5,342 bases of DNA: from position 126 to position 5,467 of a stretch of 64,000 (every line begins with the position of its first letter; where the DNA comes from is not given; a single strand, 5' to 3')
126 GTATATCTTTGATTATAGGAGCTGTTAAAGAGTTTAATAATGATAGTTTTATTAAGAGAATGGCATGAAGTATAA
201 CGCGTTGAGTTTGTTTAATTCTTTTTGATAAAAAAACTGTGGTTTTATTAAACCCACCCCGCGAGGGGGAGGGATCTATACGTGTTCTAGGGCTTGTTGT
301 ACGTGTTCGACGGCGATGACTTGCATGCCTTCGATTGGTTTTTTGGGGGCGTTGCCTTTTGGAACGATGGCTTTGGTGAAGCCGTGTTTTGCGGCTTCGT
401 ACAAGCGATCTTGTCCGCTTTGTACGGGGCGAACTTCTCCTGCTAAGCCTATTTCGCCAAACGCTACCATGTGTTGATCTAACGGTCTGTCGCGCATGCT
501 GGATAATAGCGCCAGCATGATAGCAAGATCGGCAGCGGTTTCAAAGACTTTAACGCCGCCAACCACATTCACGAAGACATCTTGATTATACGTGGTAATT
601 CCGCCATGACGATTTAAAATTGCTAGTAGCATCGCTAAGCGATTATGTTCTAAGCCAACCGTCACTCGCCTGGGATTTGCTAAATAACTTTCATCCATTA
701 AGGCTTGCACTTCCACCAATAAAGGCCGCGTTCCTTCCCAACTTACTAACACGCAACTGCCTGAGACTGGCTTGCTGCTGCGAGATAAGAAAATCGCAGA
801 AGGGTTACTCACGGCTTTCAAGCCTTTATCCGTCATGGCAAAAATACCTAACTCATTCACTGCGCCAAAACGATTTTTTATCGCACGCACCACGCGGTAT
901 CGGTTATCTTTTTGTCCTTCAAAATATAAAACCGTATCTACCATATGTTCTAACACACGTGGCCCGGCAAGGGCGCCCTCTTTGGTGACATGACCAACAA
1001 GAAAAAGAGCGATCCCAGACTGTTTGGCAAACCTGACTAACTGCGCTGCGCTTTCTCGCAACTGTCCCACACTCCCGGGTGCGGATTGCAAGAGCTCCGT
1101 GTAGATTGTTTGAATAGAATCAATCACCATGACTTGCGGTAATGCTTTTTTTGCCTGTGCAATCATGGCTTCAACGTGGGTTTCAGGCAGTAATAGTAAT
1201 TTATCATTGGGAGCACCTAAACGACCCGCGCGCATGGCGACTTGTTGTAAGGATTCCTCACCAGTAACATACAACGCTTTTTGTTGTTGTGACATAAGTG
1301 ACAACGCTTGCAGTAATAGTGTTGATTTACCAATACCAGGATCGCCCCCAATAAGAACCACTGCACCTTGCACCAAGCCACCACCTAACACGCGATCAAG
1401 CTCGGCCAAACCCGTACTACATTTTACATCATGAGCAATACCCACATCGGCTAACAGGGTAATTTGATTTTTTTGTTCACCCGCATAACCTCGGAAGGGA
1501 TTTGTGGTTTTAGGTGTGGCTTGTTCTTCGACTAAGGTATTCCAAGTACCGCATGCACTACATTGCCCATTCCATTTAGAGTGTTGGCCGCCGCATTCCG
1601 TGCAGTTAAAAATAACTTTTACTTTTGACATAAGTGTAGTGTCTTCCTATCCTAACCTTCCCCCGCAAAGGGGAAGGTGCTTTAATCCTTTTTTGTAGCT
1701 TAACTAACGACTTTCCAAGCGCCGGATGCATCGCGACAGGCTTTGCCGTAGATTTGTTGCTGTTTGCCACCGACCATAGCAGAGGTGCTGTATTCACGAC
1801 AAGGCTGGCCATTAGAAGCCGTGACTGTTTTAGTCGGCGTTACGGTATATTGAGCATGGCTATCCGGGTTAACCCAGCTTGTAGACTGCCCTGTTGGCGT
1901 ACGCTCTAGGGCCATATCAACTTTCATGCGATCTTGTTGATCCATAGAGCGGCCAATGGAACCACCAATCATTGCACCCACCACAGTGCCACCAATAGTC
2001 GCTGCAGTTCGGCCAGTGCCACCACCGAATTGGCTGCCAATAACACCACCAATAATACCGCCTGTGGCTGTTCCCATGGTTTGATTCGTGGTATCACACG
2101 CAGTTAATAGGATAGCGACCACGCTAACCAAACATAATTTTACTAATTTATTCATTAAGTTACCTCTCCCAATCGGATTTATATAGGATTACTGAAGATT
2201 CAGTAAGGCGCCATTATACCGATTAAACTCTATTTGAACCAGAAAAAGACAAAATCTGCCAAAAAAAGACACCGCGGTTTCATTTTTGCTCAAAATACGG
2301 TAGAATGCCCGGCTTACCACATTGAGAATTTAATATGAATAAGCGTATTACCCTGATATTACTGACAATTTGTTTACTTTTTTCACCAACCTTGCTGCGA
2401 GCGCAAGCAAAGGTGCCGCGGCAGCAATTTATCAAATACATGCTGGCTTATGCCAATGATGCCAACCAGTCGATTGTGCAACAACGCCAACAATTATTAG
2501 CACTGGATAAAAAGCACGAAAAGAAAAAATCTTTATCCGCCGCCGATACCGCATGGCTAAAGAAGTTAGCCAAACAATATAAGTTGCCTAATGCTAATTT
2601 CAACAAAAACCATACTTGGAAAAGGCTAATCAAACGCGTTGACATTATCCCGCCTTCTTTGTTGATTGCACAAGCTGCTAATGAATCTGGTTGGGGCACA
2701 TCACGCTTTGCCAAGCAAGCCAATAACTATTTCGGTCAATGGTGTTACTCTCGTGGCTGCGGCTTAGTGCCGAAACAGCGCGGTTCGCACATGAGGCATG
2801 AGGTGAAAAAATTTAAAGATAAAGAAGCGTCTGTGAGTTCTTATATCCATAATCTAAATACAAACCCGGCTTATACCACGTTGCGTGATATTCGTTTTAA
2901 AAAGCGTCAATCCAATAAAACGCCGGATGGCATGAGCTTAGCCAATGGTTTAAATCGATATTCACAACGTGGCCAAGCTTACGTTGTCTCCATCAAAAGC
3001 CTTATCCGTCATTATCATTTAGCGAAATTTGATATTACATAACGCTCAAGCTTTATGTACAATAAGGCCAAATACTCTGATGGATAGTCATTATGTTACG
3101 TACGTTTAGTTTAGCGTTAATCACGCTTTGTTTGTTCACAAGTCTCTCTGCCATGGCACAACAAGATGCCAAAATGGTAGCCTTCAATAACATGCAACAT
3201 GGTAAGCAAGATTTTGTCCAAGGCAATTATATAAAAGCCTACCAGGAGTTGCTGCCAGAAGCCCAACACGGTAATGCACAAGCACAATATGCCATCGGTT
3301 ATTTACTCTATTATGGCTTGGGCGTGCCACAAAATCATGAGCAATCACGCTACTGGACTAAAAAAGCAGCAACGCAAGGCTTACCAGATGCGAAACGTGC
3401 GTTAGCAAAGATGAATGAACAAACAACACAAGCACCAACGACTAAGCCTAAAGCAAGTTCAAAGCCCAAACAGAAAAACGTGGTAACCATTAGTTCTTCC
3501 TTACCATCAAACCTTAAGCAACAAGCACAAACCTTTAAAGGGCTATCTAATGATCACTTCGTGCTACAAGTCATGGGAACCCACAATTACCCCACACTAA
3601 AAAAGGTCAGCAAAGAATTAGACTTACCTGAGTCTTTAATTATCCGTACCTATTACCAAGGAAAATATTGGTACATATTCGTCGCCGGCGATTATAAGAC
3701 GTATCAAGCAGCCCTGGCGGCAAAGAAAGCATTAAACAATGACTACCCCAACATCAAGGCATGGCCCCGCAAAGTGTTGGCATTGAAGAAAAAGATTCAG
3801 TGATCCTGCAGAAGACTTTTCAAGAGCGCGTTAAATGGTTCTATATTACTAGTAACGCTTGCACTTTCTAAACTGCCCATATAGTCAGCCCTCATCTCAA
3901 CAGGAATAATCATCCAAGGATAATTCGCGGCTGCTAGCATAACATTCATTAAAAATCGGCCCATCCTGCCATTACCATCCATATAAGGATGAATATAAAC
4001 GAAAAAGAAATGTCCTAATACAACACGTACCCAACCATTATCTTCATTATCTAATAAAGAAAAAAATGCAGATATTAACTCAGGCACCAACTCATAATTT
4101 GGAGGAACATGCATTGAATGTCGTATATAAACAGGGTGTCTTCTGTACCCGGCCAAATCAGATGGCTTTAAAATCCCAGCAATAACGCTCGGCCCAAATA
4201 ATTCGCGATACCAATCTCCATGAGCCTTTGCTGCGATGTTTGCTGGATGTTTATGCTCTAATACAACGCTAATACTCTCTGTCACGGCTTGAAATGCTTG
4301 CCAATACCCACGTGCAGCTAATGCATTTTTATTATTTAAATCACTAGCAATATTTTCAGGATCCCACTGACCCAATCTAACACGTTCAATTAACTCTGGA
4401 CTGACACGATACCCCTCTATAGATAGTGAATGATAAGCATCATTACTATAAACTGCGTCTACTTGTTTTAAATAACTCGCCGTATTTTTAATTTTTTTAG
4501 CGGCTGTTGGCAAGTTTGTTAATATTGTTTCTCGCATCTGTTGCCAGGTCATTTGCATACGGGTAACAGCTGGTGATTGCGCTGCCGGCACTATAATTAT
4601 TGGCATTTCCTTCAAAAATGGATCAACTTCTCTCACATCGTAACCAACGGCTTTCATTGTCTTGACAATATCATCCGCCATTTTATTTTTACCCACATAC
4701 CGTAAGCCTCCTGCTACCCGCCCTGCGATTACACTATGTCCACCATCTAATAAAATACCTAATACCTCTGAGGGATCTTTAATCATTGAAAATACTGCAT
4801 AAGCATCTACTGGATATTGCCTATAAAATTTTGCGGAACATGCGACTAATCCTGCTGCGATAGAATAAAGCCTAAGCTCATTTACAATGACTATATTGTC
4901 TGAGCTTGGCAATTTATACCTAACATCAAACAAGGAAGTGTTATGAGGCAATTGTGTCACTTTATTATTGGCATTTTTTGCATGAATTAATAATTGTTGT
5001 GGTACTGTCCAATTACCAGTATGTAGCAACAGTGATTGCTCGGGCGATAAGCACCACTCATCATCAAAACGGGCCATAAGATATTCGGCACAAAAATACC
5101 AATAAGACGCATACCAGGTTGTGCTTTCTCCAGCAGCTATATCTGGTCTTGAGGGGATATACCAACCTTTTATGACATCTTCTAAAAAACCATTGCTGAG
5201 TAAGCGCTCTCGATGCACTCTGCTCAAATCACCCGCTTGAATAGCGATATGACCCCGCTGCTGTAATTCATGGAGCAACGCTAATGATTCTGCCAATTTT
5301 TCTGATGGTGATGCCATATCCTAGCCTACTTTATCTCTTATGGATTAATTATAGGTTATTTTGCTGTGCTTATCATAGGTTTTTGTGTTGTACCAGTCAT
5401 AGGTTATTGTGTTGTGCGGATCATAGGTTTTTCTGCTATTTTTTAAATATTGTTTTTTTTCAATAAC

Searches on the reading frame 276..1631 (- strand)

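Call 36: search_protein_families(library=pfam, proteins=[window:276-1631:-], max_evalue=0.0001)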
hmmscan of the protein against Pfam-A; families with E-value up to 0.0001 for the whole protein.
window:276-1631:- (451 aa): 9 families
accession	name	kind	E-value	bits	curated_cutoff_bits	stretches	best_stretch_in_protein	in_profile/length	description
PF06745.19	ATPase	-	3.2e-17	63.1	26.6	2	72-141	2-73/231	KaiC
PF13481.12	AAA_25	-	1.8e-12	47.8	27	1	76-220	20-195/195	AAA domain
PF13541.12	ChlI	-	4.3e-10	40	27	1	343-427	36-121/121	Subunit ChlI of Mg-chelatase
PF18073.7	Zn_ribbon_LapB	-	2.6e-08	33.8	25.7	1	8-35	1-28/28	Rubredoxin metal binding domain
PF07088.17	GvpD_P-loop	-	4.1e-08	33.8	24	0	163-251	105-186/189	GvpD gas vesicle protein, P-loop domain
PF05362.19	Lon_C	-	1.1e-07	32.1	21.1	1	365-450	110-201/205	Lon protease (S16) C-terminal proteolytic domain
PF13479.12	AAA_24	-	1.7e-05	25.2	27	1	90-180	3-80/195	AAA domain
PF03796.21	DnaB_C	-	2e-05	24.5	27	1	72-134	3-66/255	DnaB-like helicase C terminal domain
PF13401.12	AAA_22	-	3.5e-05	24.6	27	1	91-214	7-123/130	AAA domain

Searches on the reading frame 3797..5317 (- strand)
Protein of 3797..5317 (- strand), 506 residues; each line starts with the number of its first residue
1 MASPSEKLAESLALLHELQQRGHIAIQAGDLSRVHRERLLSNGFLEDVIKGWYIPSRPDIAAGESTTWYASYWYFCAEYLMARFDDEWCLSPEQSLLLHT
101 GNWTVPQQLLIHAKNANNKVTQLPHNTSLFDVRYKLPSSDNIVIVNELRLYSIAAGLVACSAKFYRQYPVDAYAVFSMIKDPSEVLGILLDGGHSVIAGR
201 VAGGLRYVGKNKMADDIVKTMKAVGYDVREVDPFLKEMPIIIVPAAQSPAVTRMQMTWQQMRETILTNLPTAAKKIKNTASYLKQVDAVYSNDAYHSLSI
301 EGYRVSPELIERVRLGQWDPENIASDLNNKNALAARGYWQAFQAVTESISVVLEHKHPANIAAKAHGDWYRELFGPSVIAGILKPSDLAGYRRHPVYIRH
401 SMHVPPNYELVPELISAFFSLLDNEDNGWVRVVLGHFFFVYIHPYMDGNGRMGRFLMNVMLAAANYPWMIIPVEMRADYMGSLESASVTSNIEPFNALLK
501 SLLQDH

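Call 36: search_protein_families(library=pfam, proteins=[window:3797-5317:-], max_evalue=0.0001)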
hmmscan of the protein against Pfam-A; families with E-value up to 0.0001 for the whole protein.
window:3797-5317:- (506 aa): 1 family
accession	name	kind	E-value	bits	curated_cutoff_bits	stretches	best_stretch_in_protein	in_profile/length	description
PF02661.23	Fic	-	9.5e-13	49.2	24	1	389-461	21-93/93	Fic/DOC family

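Call 60: search_protein_families(library=ncbifam, proteins=[window:3797-5317:-], max_evalue=0.00001)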
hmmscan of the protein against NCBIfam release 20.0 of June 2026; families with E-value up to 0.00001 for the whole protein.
window:3797-5317:- (506 aa): 1 family
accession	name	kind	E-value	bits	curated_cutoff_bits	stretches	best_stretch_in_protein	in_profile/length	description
NF046030.1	ProtAdlyltaseSoFic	equivalog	1.3e-06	27.6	550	1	411-462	159-212/361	protein adenylyltransferase Fic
